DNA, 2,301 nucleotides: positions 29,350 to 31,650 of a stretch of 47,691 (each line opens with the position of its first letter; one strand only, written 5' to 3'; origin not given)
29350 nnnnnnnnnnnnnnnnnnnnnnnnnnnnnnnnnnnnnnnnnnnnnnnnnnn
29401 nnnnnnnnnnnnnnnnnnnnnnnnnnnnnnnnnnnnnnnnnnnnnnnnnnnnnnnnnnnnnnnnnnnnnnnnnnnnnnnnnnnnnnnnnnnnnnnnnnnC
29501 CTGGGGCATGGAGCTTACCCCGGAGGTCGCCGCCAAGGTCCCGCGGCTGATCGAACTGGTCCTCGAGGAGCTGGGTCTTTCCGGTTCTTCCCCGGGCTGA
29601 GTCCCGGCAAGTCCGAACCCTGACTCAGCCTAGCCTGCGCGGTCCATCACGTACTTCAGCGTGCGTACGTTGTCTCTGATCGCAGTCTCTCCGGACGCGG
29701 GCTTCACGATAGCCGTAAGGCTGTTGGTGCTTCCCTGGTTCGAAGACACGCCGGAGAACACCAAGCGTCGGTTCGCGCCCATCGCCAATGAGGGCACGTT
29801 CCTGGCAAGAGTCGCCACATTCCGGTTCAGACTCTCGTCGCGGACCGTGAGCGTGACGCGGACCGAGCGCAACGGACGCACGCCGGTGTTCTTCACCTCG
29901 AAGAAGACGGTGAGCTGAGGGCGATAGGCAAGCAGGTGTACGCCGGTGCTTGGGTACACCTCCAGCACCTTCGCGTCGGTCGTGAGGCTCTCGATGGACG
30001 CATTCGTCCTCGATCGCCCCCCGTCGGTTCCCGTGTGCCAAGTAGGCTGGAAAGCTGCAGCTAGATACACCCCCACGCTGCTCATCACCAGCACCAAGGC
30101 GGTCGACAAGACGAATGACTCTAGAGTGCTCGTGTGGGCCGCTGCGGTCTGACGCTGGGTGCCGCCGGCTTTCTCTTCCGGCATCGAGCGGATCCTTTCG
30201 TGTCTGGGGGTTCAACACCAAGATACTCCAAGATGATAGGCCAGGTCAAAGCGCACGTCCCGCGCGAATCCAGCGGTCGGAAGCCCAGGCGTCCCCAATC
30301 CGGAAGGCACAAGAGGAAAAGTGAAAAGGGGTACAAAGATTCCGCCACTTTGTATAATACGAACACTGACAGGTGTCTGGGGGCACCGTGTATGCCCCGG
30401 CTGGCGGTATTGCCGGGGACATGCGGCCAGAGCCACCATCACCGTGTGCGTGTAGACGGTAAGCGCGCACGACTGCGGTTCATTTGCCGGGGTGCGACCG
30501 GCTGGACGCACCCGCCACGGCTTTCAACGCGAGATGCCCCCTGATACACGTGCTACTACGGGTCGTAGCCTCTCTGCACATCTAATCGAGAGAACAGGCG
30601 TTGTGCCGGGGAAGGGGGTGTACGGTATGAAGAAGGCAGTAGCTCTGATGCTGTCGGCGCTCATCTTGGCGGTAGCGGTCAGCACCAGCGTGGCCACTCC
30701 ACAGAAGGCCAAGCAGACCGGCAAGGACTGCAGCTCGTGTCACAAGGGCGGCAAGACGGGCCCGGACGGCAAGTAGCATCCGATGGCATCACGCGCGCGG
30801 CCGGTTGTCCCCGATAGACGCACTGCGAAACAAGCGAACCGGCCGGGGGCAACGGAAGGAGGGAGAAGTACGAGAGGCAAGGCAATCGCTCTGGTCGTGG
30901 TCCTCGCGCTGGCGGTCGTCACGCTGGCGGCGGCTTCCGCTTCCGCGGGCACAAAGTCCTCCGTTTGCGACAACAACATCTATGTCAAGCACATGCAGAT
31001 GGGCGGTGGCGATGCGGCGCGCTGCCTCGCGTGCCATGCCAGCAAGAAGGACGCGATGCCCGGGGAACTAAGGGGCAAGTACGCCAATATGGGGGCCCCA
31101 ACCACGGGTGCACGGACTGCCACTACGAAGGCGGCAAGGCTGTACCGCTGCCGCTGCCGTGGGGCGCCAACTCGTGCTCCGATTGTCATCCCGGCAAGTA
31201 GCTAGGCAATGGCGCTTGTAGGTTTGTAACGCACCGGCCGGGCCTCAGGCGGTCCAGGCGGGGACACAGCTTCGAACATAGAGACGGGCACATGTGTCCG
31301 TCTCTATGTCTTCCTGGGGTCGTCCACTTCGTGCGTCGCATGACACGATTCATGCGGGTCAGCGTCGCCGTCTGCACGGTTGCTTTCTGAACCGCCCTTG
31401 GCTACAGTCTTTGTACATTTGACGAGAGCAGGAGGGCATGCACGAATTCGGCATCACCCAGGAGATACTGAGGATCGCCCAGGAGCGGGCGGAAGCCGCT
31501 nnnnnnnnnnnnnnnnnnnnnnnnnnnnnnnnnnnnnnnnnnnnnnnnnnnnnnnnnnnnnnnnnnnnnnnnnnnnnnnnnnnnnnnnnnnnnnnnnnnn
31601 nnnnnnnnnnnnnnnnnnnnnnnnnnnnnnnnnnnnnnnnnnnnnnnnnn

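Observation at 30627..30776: Miniature monohaem cytochrome: a 49-aa precursor predicting a ~25-residue haem peptide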

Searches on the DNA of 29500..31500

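Call 62: search_rna_families(source=window, start=29500, end=31500, threshold=evalue, max_evalue=1)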
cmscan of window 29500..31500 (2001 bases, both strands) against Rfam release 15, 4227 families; matches with E-value up to 1: 0.
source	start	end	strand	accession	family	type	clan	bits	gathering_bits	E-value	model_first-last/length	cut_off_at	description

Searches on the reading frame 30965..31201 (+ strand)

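Call 5: search_protein_families(library=pfam, proteins=[window:30965-31201:+], max_evalue=0.1)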
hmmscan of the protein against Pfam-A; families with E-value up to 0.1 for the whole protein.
window:30965-31201:+ (78 aa): 2 families
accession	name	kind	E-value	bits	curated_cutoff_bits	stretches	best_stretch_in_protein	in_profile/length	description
PF14522.11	Cytochrome_C7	-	0.013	15.8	24.8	1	45-77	12-50/67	Cytochrome c7 and related cytochrome c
PF09699.15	Paired_CXXCH_1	-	0.03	14.5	20.6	1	48-77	8-38/41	Doubled CXXCH motif (Paired_CXXCH_1)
